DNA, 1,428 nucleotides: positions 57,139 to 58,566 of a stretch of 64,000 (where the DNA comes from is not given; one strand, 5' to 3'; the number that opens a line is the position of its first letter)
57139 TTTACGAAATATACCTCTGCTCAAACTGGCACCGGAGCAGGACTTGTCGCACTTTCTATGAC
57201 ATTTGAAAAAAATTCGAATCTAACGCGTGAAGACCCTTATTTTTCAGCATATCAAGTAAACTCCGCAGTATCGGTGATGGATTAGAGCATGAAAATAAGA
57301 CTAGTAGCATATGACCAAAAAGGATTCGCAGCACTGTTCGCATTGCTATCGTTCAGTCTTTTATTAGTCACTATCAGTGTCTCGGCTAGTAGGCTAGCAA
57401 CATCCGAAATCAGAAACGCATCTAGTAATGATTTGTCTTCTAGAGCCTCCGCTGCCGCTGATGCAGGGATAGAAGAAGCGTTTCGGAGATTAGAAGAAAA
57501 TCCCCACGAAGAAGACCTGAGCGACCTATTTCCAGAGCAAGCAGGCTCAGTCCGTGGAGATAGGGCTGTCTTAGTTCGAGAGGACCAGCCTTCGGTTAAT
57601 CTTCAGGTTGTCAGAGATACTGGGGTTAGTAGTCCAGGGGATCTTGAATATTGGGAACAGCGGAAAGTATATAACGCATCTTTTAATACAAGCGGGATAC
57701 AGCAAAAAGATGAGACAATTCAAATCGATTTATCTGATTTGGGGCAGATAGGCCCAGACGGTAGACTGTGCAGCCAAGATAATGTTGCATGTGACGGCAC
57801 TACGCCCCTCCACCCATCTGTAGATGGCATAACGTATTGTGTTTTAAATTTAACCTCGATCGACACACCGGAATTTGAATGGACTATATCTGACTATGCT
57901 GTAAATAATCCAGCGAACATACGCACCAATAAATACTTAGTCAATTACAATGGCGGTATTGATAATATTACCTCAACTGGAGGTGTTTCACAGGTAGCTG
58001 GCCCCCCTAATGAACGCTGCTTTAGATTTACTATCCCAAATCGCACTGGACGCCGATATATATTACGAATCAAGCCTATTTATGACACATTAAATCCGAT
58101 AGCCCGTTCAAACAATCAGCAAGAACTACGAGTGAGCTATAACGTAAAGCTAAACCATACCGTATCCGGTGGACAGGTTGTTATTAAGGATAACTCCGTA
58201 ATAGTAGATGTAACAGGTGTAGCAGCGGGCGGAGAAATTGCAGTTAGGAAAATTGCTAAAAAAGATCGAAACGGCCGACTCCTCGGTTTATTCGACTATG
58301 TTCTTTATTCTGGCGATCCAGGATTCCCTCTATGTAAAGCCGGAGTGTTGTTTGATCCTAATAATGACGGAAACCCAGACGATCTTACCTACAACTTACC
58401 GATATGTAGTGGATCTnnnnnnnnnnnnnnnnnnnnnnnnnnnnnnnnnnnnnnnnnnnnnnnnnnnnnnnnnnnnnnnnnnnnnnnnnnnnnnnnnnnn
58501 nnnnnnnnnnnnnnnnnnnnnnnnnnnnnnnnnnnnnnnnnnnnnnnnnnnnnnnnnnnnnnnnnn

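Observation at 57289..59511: Giant PilX-like minor-pilin-class protein carrying lectin-type modules behind a Pro12 spacer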

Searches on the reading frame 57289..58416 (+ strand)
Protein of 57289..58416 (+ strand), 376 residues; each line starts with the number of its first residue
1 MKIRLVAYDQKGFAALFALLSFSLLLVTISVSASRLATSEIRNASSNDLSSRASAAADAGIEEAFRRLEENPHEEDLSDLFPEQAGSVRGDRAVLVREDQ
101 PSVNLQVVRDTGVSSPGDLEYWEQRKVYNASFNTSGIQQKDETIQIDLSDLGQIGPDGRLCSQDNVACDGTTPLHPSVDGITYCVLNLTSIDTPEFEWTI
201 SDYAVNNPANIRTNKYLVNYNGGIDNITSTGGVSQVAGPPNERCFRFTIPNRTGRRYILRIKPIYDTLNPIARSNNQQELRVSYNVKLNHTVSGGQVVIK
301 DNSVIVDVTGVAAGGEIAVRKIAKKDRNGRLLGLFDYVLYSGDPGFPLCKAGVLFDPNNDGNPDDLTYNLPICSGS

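Call 14: find_homologous_proteins(query=A1, max_evalue=0.01)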
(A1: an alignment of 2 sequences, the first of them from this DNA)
Query A1 (2 sequences) (376 aa, profile of the alignment): 1 proteins with E <= 0.01 among 8000 candidates.
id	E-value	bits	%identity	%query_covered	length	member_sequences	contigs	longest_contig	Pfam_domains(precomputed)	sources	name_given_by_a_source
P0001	7.4e-228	774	57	99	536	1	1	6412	-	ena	-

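Call 19: search_protein_representatives(alignment_id=A1)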
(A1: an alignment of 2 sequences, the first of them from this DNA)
Query: 2 sequences, 385 profile positions. Proteins with E-value up to 0.001 (for the whole library): 153; up to 1e-10: 32; up to 1e-30: 31. The best 150 are listed.
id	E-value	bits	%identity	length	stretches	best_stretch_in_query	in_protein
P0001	2.4e-228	773.7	-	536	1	1-383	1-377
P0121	6.0e-95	334.6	-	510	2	1-377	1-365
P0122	3.4e-93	328.8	-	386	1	2-382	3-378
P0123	7.5e-77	275.0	-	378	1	6-363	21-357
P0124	1.4e-64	234.6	-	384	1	5-364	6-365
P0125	5.0e-61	222.9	-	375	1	11-362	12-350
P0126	8.4e-61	222.2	-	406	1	7-379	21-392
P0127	4.7e-60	219.7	-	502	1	5-367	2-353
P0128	4.4e-58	213.2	-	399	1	4-362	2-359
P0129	2.2e-56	207.6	-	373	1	11-363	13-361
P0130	8.0e-56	205.8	-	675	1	3-364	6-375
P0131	1.0e-55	205.5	-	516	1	10-363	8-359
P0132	2.0e-55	204.5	-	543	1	8-370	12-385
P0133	3.1e-55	203.8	-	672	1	8-362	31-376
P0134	2.3e-52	194.4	-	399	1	9-365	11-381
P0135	3.7e-52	193.7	-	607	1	10-364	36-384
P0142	1.3e-41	158.9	-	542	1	9-363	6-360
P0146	2.3e-37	145.0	-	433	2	86-362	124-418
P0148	5.4e-35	137.2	-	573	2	101-363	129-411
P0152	6.9e-09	51.3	-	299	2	2-105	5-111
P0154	7.3e-08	47.9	-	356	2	9-150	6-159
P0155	8.6e-08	47.7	-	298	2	8-66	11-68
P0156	3.5e-07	45.6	-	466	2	8-149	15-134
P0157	5.3e-07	45.1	-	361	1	2-69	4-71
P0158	5.5e-07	45.0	-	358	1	4-81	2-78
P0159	6.3e-07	44.8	-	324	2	9-68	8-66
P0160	8.0e-07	44.5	-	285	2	6-69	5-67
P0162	9.2e-07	44.3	-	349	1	7-75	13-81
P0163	1.1e-06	44.0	-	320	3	9-73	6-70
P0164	1.3e-06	43.7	-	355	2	1-74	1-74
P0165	1.5e-06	43.5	-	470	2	8-150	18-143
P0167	3.1e-06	42.5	-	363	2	8-72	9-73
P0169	3.4e-06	42.4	-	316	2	7-79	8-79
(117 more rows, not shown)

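Call 24: search_protein_families(library=pfam, alignment_id=A3, max_evalue=0.01)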
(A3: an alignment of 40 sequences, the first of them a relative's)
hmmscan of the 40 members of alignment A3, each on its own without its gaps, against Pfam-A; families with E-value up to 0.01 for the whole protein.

A. member 1, P0152 (299 aa): 1 family
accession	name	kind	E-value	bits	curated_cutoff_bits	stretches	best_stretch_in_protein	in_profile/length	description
PF14341.11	PilX_N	-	0.00016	22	25.5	1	19-64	6-51/51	PilX N-terminal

B. families by the number of members that match (of 40 scanned): 3 families
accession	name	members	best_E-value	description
PF14341.11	PilX_N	25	1.4e-07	PilX N-terminal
PF09479.16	Flg_new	1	0.0015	Listeria-Bacteroides repeat domain (List_Bact_rpt)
PF23928.1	DUF7266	1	0.0061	Family of unknown function (DUF7266)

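Call 25: search_protein_families(library=pfam, proteins=[P0121, P0127, P0130, P0131, P0132, P0133, P0135, P0142, P0148, P0146], max_evalue=0.01)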
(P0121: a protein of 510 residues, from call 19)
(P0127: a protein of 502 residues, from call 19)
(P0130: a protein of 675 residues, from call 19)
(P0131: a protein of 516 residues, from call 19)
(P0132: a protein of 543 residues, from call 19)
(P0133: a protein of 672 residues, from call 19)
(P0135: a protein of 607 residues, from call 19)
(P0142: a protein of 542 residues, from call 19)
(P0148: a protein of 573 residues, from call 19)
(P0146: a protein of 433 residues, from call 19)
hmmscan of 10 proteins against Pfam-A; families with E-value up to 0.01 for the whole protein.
P0121 (510 aa): 1 family
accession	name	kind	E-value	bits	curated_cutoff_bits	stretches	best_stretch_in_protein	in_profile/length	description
PF14341.11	PilX_N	-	0.0029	18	25.5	1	29-62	18-51/51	PilX N-terminal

P0127 (502 aa): 0 families

P0130 (675 aa): 1 family
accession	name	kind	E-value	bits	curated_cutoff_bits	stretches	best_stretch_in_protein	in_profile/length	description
PF12810.13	ALK_LTK_GRD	-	2.7e-21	77.1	24.5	1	445-655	11-203/243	ALK/LTK, Glycine-rich domain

P0131 (516 aa): 1 family
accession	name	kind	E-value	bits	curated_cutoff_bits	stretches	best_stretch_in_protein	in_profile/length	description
PF16841.11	CBM60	-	6.4e-09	36.6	28.2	1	437-515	6-77/91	Ca-dependent carbohydrate-binding module xylan-binding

P0132 (543 aa): 0 families

P0133 (672 aa): 2 families
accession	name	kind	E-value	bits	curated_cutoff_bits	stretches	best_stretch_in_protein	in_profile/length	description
PF12810.13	ALK_LTK_GRD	-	5.5e-06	27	24.5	1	430-652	12-203/243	ALK/LTK, Glycine-rich domain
PF14341.11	PilX_N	-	0.0042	17.5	25.5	0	37-85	3-51/51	PilX N-terminal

P0135 (607 aa): 4 families
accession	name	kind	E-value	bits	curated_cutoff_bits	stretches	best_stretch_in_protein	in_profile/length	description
PF24517.2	CBM96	-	1.2e-19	71.1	26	1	438-606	7-164/164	Carbohydrate-binding module family 96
PF06848.17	Disaggr_repeat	-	1.6e-06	28.3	33.9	1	555-604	129-179/179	Disaggregatase related repeat domain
PF00688.24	TGFb_propeptide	-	4.8e-05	23.6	25.8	1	452-585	81-214/242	TGF-beta propeptide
PF14341.11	PilX_N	-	0.0016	18.8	25.5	1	38-88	2-51/51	PilX N-terminal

P0142 (542 aa): 0 families

P0148 (573 aa): 3 families
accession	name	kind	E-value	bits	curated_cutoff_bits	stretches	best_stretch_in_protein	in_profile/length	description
PF00754.31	F5_F8_type_C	-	2.4e-13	50.8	28.2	1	461-568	9-124/127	F5/8 type C domain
PF22633.2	F5_F8_type_C_2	-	2.1e-07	31.9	27.8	1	469-555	2-90/91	NedA-like, galactose-binding domain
PF14341.11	PilX_N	-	0.0097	16.3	25.5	0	22-69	4-51/51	PilX N-terminal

P0146 (433 aa): 0 families

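Call 37: find_related_loci(query=A4, collection=genome_contigs, flank=6000)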
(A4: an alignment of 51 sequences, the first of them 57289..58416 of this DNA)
Query A4 (376 aa) in genome_contigs; peptide patterns used: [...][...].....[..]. (x = any residue, [..] = any of these).
600 stretches matched a pattern (row limit reached: there are more); 14 encode a relative of the query (tblastn E <= 1e-3); 14 distinct loci.
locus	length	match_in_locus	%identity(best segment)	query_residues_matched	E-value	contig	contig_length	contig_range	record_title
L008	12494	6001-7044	36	12-353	7e-52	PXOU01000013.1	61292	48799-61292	MAG: Candidatus Saccharibacteria bacterium QS_5_54_17 qs_5_scaffold_47, whole genome shotgun sequence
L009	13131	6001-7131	33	10-357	2e-44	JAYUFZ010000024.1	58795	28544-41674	MAG: bacterium isolate GFS_7960 GFS_7960_23, whole genome shotgun sequence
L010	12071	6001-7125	27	4-352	1e-27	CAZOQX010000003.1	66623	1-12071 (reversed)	MAG TPA_asm: uncultured Candidatus Saccharibacteria bacterium isolate SRP200132_co1_772 genome assembly, contig: NODE_58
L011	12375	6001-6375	31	4-148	3e-11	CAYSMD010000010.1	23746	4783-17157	MAG TPA_asm: uncultured Candidatus Saccharibacteria bacterium isolate SRP286056_co2_117 genome assembly, contig: NODE_31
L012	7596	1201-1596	29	4-157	6e-10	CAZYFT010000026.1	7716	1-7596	MAG TPA_asm: uncultured Candidatus Saccharibacteria bacterium isolate SRP135725_co1_79 genome assembly, contig: NODE_139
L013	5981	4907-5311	29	4-157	7e-10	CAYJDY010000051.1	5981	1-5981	MAG TPA_asm: uncultured Candidatus Saccharibacteria bacterium isolate ERP123247_co1_97 genome assembly, contig: NODE_879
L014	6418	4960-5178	40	10-80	9e-10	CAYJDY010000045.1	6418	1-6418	MAG TPA_asm: uncultured Candidatus Saccharibacteria bacterium isolate ERP123247_co1_97 genome assembly, contig: NODE_793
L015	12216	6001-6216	36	9-80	1e-9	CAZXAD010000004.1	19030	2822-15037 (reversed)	MAG TPA_asm: uncultured Candidatus Saccharibacteria bacterium isolate binchicken_co207_172 genome assembly, contig: NODE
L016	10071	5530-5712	39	12-72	4e-8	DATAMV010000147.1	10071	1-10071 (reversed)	MAG TPA_asm: Candidatus Saccharimonadia bacterium isolate SMAG_U7000 k141_354505, whole genome shotgun sequence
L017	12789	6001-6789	23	12-350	3e-7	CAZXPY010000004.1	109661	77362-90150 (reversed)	MAG TPA_asm: uncultured Gammaproteobacteria bacterium isolate binchicken_co134_1330 genome assembly, contig: NODE_430_le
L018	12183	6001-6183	38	12-72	4e-7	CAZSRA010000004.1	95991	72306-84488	MAG TPA_asm: uncultured Candidatus Saccharimonadales bacterium isolate SRP200132_co1_243 genome assembly, contig: NODE_2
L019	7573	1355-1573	38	1-74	7e-6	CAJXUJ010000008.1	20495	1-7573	MAG TPA_asm: uncultured actinobacterium isolate SRR4030076_bin.68_MetaBAT_v2.12.1_MAG genome assembly, contig: NODE_652_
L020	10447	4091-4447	25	9-122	1e-5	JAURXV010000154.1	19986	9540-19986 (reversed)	MAG: Syntrophales bacterium isolate E10_metabat.bin.36 E10_k141_67640, whole genome shotgun sequence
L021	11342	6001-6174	41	11-68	2e-5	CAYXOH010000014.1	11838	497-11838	MAG TPA_asm: uncultured Candidatus Saccharibacteria bacterium isolate binchicken_co34_540 genome assembly, contig: NODE_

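Call 38: predict_structure(alignment_id=A4)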
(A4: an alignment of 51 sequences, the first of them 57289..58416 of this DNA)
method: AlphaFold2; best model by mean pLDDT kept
length: 376 residues; sequences in the alignment: 51
mean_pLDDT: 85.6   pTM: 0.71
mean pLDDT of the five models: 85.6, 84.7, 84.2, 83.4, 83.1
residues with pLDDT >= 90: 240; 70-90: 74; 50-70: 45; < 50: 17
segments of 3 or more residues with pLDDT < 50: 331-342, 374-376
pLDDT, mean of each block of 10 residues (from residue 1): 54 90 96 96 95 95 95 94 93 85 87 82 95 92 94 93 95 97 87 91 95 91 64 88 94 95 81 73 96 95 94 92 84 44 56 69 73 51
secondary structure, 60 per line:
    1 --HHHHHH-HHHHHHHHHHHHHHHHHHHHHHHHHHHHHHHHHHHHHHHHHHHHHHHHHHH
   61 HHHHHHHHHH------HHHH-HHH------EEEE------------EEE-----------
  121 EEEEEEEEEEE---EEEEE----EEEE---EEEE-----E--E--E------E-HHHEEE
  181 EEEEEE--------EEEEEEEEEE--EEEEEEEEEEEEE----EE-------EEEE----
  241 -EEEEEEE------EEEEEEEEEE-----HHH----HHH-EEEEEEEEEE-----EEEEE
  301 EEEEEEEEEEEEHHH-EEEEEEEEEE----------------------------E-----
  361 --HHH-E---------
elements in order: H3-8 H10-70 H77-80 E91-94 E107-109 E121-131 E135-139 E144-147 E151-154 E178-186 E195-204 E207-219 E233-236 E242-248 E255-264 E281-290 E296-312 E317-326

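Call 55: search_protein_families(library=ncbifam, proteins=[P0148, P0122], max_evalue=1)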
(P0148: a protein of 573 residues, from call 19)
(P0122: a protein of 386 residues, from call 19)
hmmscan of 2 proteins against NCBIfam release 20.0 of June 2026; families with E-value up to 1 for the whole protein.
P0148 (573 aa): 0 families

P0122 (386 aa): 0 families

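Call 58: list_cluster_members(proteins=[P0122, P0123, P0124, P0148, P0135, P0131, P0152, P0154, P0157, P0158])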
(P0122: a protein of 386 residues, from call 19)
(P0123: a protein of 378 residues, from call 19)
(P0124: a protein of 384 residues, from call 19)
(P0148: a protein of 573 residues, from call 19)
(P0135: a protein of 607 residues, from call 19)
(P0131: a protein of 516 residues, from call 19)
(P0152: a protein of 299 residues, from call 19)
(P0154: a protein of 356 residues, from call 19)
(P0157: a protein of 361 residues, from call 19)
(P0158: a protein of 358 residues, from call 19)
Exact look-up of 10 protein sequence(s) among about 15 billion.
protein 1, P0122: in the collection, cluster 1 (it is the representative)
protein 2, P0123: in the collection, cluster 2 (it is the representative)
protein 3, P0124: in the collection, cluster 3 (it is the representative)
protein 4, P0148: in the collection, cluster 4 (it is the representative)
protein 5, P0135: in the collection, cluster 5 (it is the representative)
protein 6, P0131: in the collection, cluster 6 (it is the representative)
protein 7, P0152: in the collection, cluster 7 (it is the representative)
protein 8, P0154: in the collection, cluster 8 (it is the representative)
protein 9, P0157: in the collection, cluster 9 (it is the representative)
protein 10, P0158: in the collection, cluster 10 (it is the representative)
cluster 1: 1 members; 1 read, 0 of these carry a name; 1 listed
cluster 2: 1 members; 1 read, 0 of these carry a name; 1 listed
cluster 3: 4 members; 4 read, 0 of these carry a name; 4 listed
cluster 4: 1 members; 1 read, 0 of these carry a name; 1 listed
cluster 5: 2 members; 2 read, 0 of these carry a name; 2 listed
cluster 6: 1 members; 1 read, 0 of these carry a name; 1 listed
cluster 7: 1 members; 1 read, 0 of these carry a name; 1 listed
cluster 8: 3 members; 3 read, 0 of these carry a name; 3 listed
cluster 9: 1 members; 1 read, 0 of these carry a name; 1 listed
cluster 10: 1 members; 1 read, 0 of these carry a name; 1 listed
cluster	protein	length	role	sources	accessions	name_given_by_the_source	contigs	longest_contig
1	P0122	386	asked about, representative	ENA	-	-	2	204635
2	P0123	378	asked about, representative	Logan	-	-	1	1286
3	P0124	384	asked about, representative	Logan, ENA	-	-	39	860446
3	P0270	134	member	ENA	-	-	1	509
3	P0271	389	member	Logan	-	-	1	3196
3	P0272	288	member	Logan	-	-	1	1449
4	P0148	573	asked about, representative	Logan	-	-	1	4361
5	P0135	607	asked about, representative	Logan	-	-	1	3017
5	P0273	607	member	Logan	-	-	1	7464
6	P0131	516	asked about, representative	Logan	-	-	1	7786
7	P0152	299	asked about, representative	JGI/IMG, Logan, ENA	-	-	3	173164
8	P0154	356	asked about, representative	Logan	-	-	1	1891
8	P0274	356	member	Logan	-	-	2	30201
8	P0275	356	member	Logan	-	-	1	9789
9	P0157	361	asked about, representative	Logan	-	-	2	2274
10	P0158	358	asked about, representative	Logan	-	-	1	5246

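Call 59: fold_search(model_id=the predicted structure, library=pdb)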
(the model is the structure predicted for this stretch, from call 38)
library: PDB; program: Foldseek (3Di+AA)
matches with E <= 10: 1228; with E <= 0.001: 4
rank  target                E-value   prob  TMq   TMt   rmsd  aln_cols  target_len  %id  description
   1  8env_K                6.2e-04  0.84  0.18  0.14  18.8       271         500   13  In situ cryo-EM structure of Pseudomonas phage E217 tail baseplate in C6 map (released 2023-07-26)
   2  7wwo_A                6.6e-04  0.69  0.12  0.22  19.9       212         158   10  Dimer form of hypothetical protein TTHA1873 from Thermus thermophilus (released 2022-03-09)
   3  7wrk                  7.3e-04  0.85  0.15  0.28  20.4       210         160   11  Structure of hypothetical protein TTHA1873 from Thermus thermophilus (released 2022-03-09)
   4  7wwn                  8.7e-04  0.85  0.15  0.28  19.2       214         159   10  Structure of hypothetical protein TTHA1873 from Thermus thermophilus with Potassium mercuric iodide (released 2022-04-06)
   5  9b45_1                1.3e-03  0.80  0.18  0.14  18.6       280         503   11  Pseudomonas phage Pa193 baseplate complex and tail fiber (released 2024-10-16)
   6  6u3y_B                2.1e-03  0.11  0.08  0.10  23.3       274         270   10  Structure-based discovery of a novel small-molecule inhibitor of methicillin-resistant S. aureus (released 2020-03-25)
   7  4p1x_F                3.1e-03  0.08  0.06  0.09  23.9       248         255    8  Crystal structure of staphylococcal LUK prepore (released 2014-10-01)
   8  4p24_F                3.7e-03  0.11  0.08  0.10  26.8       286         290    8  pore forming toxin (released 2015-03-11)
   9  9kg0_A                4.6e-03  0.12  0.09  0.11  24.1       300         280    5  Alpha-hemolysin heptameric late pre-pore state derived from 10:0 PC/Sphingomyelin liposomes (released 2025-06-11)
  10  7t87_B                5.4e-03  0.10  0.09  0.11  22.9       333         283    8  CRYSTAL STRUCTURE OF LEUKOCIDIN AB/CENTYRIN S17/FAB 214F COMPLEX (released 2023-01-11)
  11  7ljg_A                5.7e-03  0.57  0.19  0.27  15.6       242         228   10  Crystal Structure of Lectin from Dioclea altissima (released 2022-02-09)
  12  8jx3_A                6.0e-03  0.08  0.08  0.10  28.2       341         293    7  alpha-Hemolysin(G122S/K147R/K237C)-SpyTag/SpyCatcher head to head 14-mer (released 2024-07-03)
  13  4p1x_B                6.0e-03  0.06  0.08  0.10  26.6       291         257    9  Crystal structure of staphylococcal LUK prepore (released 2014-10-01)
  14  4p24_D                6.4e-03  0.08  0.08  0.10  28.6       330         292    6  pore forming toxin (released 2015-03-11)
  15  6u4p_A                6.7e-03  0.11  0.10  0.12  26.5       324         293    8  Structure-based discovery of a novel small-molecule inhibitor of methicillin-resistant S. aureus (released 2020-03-25)
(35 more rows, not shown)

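Call 77: list_cluster_members(proteins=[P0155, P0156, P0159, P0160, P0162, P0163, P0164, P0165, P0167, P0169])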
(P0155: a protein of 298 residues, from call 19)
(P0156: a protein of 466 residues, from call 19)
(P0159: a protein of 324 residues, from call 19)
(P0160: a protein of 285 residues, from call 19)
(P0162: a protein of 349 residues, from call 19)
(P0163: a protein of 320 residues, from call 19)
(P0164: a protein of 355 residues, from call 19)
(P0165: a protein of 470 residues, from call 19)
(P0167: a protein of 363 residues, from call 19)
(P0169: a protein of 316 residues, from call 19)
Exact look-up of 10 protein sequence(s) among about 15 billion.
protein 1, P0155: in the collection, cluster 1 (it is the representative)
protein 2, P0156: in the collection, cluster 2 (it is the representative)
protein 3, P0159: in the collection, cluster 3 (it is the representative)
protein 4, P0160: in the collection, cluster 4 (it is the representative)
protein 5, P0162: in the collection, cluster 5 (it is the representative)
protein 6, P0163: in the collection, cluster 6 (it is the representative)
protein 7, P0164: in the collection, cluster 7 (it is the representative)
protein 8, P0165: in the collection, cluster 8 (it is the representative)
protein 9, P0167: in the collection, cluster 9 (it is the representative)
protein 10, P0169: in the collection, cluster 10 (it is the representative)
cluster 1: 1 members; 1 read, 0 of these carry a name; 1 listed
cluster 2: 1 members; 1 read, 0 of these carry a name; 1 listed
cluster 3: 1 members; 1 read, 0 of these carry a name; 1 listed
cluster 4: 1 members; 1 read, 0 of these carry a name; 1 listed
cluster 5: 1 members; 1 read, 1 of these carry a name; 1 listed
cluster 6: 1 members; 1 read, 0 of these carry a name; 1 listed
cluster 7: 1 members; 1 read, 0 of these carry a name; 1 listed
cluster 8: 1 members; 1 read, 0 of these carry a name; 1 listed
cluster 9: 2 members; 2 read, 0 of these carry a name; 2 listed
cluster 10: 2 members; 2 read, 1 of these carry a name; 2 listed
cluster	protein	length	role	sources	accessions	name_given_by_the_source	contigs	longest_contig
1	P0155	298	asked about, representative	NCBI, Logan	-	-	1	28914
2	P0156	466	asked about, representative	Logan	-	-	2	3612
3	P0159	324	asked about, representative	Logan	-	-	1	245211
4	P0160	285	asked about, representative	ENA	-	-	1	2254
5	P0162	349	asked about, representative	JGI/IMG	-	Tfp pilus assembly protein PilX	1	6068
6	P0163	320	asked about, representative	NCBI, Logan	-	-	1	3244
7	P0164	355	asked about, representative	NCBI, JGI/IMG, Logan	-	-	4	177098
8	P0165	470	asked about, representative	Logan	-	-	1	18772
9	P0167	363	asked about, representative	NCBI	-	-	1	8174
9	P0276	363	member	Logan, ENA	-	-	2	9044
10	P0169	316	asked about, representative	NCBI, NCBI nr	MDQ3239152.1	MAG: pilus assembly PilX N-terminal domain-containing protein [bacterium] | pilus assembly PilX N-terminal domain-containing protein [bacterium]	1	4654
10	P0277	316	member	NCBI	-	-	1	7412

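Call 78: find_encoding_contigs(protein=P0148, flank=6000, max_places=2)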
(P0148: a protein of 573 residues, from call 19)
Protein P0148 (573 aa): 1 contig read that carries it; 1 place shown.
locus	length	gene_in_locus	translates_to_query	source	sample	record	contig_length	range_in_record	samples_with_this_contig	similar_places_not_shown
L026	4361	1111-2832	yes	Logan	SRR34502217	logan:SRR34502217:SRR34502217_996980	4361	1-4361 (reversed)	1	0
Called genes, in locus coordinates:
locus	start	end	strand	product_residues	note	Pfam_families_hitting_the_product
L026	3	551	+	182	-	?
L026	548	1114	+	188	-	PF07963:N_methyl (weak)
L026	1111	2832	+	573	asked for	PF00754:F5_F8_type_C, PF22633:F5_F8_type_C_2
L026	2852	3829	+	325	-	-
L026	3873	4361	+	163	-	?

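Call 79: find_encoding_contigs(protein=P0131, flank=6000, max_places=2)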
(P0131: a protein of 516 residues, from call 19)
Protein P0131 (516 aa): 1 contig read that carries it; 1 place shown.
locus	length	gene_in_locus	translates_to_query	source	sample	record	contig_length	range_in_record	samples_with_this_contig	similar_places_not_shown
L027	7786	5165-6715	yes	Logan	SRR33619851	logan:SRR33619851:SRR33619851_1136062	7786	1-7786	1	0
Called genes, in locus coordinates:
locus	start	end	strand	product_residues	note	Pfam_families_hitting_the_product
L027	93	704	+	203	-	PF05137:PilN (weak)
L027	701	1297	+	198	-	PF04350:PilO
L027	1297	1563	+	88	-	-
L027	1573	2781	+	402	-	PF28597:T2SSF_N, PF00482:T2SSF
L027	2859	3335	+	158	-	PF07963:N_methyl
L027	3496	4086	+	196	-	-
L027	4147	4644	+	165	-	-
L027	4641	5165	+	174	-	-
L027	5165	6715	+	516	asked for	PF16841:CBM60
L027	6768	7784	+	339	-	?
